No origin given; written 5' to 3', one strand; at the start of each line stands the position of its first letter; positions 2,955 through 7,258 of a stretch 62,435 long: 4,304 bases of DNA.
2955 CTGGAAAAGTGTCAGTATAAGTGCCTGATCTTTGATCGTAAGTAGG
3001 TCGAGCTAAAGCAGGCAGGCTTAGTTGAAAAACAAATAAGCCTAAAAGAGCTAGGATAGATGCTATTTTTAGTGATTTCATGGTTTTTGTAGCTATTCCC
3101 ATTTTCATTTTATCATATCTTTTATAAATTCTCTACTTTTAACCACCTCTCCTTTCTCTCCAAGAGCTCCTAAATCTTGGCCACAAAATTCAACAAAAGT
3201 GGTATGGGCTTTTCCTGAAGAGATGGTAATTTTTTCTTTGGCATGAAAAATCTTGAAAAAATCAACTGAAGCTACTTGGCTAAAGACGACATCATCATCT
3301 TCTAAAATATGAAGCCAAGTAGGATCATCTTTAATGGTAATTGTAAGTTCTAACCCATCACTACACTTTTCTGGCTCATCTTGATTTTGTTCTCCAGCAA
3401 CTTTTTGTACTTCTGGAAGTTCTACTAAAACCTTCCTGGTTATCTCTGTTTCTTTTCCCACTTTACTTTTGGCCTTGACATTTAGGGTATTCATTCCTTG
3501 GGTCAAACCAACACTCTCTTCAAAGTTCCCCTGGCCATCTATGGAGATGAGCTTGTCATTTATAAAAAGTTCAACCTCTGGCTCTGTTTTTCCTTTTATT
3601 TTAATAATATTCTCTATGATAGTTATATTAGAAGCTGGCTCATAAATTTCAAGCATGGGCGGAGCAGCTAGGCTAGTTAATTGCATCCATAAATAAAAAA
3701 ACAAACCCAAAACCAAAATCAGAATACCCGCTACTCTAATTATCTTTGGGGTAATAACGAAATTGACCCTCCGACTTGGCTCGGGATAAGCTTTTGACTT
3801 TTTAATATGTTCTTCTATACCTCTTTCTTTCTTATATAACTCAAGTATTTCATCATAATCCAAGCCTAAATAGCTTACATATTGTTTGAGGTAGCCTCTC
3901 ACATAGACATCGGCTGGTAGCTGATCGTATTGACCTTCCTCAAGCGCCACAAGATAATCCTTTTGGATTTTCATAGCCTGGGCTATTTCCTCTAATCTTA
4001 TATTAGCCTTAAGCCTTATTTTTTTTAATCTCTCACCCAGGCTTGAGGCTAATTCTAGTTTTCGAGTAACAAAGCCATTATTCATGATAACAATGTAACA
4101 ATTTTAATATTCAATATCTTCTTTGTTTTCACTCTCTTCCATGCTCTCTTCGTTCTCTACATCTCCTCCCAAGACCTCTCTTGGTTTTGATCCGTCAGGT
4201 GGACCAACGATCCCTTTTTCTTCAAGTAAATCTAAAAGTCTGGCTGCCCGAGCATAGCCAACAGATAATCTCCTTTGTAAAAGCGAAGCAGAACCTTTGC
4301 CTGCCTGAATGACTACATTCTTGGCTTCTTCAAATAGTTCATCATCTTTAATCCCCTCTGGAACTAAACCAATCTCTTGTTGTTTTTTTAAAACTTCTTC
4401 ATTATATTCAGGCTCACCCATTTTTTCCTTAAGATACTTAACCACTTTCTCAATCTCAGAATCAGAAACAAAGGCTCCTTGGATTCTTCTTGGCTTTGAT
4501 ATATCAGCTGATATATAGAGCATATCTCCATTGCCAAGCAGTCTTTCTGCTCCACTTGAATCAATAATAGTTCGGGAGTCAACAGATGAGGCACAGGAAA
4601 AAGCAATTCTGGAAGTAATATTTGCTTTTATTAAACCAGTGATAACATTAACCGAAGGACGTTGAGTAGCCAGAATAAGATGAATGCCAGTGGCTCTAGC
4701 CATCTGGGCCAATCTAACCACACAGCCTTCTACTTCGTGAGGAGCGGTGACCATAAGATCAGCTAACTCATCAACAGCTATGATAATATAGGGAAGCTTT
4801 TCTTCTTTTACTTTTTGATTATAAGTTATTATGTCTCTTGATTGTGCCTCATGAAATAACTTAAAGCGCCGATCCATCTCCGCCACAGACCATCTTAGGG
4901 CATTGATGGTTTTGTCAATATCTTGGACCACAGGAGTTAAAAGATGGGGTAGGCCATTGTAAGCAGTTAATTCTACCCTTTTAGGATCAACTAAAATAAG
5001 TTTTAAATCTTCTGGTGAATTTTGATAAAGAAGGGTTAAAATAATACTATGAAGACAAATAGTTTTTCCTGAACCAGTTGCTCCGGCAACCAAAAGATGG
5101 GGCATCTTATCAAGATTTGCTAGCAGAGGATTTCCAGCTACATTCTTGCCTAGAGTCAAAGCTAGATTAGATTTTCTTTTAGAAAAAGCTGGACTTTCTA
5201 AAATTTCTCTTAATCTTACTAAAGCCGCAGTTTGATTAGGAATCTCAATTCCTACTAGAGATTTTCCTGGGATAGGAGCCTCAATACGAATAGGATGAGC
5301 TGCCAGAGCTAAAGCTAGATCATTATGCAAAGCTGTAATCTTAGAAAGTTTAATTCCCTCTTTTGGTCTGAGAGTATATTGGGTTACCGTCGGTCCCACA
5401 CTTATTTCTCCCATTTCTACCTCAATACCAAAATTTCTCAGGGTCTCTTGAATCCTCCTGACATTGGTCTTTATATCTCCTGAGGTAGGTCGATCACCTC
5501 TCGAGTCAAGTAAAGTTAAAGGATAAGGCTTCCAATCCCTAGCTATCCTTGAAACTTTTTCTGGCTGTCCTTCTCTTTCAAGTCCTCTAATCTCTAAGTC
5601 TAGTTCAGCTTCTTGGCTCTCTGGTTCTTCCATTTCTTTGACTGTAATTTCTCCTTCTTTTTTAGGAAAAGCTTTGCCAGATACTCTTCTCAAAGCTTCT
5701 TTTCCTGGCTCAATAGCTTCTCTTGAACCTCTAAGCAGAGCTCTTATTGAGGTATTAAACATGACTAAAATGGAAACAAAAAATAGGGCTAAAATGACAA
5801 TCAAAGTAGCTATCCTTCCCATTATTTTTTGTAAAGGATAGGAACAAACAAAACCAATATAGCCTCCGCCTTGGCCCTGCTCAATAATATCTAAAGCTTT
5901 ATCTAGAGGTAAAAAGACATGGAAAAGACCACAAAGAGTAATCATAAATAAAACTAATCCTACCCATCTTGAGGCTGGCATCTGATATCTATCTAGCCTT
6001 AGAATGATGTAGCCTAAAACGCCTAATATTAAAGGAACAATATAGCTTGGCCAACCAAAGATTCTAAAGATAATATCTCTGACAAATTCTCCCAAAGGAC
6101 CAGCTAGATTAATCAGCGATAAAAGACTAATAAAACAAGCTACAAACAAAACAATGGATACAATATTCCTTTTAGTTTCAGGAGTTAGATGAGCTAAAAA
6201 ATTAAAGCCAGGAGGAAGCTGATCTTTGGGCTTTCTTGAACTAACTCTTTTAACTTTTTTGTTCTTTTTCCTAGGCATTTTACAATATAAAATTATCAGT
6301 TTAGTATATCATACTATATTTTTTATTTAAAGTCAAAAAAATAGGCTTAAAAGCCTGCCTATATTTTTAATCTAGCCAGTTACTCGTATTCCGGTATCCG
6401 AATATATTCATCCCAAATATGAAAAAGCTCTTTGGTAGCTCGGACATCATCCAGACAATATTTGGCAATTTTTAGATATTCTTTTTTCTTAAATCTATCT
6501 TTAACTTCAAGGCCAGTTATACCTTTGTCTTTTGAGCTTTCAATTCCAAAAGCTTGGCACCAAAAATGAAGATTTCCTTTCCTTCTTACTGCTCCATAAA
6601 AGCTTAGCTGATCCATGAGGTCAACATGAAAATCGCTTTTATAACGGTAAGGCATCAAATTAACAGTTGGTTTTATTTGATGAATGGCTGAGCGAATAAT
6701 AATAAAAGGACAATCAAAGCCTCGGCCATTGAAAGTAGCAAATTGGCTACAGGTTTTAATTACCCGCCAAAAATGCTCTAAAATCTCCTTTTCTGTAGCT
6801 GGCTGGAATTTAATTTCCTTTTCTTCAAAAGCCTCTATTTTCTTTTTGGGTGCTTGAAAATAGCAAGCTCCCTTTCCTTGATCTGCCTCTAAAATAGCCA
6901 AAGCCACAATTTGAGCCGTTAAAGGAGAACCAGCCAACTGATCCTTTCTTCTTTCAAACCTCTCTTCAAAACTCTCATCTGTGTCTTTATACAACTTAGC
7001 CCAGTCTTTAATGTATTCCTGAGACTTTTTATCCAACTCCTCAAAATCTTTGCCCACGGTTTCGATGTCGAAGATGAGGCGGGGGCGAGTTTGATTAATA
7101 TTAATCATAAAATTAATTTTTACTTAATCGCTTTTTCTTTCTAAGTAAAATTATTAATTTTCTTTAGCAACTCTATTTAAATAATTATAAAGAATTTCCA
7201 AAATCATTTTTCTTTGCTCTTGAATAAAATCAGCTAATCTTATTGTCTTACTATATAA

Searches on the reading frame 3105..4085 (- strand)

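Call 108: search_protein_families(library=pfam, proteins=[window:3105-4085:-], max_evalue=0.00001)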
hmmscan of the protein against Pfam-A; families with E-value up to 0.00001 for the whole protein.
window:3105-4085:- (326 aa): 3 families
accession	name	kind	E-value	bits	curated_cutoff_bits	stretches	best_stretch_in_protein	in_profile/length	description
PF13413.12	HTH_25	-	5.1e-21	74.7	24.6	1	19-80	1-62/62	Helix-turn-helix domain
PF09136.16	Glucodextran_B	-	2.4e-09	37.4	27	1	143-222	1-82/83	Glucodextranase, domain B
PF12844.13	HTH_19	-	2.3e-08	34.3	30.2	1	17-84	1-62/64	Helix-turn-helix domain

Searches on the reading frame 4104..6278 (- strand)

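Call 108: search_protein_families(library=pfam, proteins=[window:4104-6278:-], max_evalue=0.00001)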
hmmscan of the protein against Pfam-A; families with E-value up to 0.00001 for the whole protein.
window:4104-6278:- (724 aa): 4 families
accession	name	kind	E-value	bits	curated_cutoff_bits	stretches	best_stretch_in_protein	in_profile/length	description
PF01580.24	FtsK_SpoIIIE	-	2.4e-60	204.2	24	1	355-543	1-221/221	FtsK/SpoIIIE family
PF17854.6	FtsK_alpha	-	1.1e-28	99.8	22.9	1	263-348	16-101/101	FtsK alpha domain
PF09397.16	FtsK_gamma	-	5.8e-27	93.6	30.6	1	645-703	3-61/63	Ftsk gamma domain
PF13491.11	FtsK_4TM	-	1e-18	68.1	23.1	1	56-182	44-167/171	4TM region of DNA translocase FtsK/SpoIIIE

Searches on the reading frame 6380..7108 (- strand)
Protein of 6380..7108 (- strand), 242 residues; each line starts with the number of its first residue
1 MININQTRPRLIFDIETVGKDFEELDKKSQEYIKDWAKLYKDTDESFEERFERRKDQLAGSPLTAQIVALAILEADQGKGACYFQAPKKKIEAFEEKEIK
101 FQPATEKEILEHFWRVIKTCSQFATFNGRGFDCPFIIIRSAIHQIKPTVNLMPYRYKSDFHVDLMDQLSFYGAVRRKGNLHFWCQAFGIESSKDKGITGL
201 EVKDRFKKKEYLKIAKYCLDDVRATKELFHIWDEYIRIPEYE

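Call 3: search_protein_families(library=pfam, proteins=[window:6380-7108:-], max_evalue=1)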
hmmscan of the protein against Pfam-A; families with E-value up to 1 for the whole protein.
window:6380-7108:- (242 aa): 3 families
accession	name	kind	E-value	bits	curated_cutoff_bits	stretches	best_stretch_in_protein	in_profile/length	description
PF10108.15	DNA_pol_B_exo2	-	6.9e-18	65.5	24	1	93-225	24-166/213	Predicted 3'-5' exonuclease related to the exonuclease domain of PolB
PF13482.12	RNase_H_2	-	1.8e-09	38.2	22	1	90-230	29-162/165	RNase_H superfamily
PF03104.25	DNA_pol_B_exo1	-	0.00018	21.4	23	1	13-145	69-184/242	DNA polymerase family B, exonuclease domain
